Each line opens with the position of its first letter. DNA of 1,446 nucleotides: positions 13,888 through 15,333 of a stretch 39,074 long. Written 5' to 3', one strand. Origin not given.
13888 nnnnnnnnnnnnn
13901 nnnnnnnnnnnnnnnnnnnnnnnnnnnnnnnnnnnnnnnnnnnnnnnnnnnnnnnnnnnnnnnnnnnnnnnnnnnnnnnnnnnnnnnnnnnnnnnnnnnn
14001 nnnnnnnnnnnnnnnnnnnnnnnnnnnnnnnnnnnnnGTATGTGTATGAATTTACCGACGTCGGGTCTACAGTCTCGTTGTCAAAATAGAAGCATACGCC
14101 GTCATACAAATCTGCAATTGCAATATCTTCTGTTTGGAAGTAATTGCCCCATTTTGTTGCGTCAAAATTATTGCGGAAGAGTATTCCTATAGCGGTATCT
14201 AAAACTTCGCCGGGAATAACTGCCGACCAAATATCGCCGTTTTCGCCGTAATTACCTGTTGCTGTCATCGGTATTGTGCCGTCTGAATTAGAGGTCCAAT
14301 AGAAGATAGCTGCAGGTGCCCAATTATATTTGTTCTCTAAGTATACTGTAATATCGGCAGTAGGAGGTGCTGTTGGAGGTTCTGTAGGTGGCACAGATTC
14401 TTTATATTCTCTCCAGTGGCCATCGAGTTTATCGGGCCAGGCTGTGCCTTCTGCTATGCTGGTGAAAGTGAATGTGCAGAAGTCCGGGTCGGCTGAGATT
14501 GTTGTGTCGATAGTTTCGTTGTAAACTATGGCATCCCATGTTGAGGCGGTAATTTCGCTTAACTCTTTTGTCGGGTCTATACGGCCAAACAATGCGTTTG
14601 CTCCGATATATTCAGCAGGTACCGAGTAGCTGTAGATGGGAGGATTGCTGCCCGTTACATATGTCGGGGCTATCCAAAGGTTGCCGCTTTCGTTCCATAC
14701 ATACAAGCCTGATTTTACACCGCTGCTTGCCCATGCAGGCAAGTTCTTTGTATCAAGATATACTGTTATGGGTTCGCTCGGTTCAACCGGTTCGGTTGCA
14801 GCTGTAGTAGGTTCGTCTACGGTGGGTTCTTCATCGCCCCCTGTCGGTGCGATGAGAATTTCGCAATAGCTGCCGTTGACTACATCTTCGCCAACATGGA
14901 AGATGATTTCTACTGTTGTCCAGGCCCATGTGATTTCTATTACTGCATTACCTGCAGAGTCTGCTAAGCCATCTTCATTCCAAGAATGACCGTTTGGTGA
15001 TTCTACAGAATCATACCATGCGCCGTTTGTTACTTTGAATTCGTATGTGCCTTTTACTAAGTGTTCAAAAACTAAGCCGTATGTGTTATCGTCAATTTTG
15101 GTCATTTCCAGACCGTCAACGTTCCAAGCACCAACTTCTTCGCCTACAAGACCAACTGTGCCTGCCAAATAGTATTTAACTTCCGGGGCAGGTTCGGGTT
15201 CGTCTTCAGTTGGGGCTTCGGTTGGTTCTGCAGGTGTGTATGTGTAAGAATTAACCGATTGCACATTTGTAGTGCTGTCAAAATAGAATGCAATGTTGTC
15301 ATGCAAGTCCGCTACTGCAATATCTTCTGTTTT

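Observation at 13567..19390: Single cohesin and single dockerin encoded in adjacent genes: a predicted cognate pair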

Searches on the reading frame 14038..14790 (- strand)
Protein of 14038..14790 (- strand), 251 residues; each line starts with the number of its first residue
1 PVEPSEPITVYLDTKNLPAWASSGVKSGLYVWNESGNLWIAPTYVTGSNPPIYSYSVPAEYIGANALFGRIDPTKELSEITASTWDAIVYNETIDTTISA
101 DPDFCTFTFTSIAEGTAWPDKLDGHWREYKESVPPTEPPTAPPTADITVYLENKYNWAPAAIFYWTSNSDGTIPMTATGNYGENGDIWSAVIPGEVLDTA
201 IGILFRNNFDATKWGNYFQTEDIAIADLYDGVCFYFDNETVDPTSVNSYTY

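Call 66: find_related_loci(query=A3, collection=metagenome_contigs, flank=10000)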
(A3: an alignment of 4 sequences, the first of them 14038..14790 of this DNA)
Query A3 (251 aa) in metagenome_contigs; peptide patterns used: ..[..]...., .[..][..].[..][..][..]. (x = any residue, [..] = any of these).
279 stretches matched a pattern, but none encodes a relative of the query by tblastn (E <= 1e-3).

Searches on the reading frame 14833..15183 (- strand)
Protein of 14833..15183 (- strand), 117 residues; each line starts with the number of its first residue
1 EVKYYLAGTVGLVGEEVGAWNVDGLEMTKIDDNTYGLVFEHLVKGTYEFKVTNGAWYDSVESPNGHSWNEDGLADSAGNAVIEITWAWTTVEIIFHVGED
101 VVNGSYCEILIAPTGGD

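Call 83: search_protein_families(library=pfam, proteins=[window:14833-15183:-], max_evalue=1)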
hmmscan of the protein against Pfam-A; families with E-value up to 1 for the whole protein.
seq(117 aa): 1 family
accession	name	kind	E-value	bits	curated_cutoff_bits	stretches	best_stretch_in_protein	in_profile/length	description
PF22058.2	X25_BaPul_like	-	0.00021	21.8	27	1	20-64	18-64/87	Pullulanase X25 domain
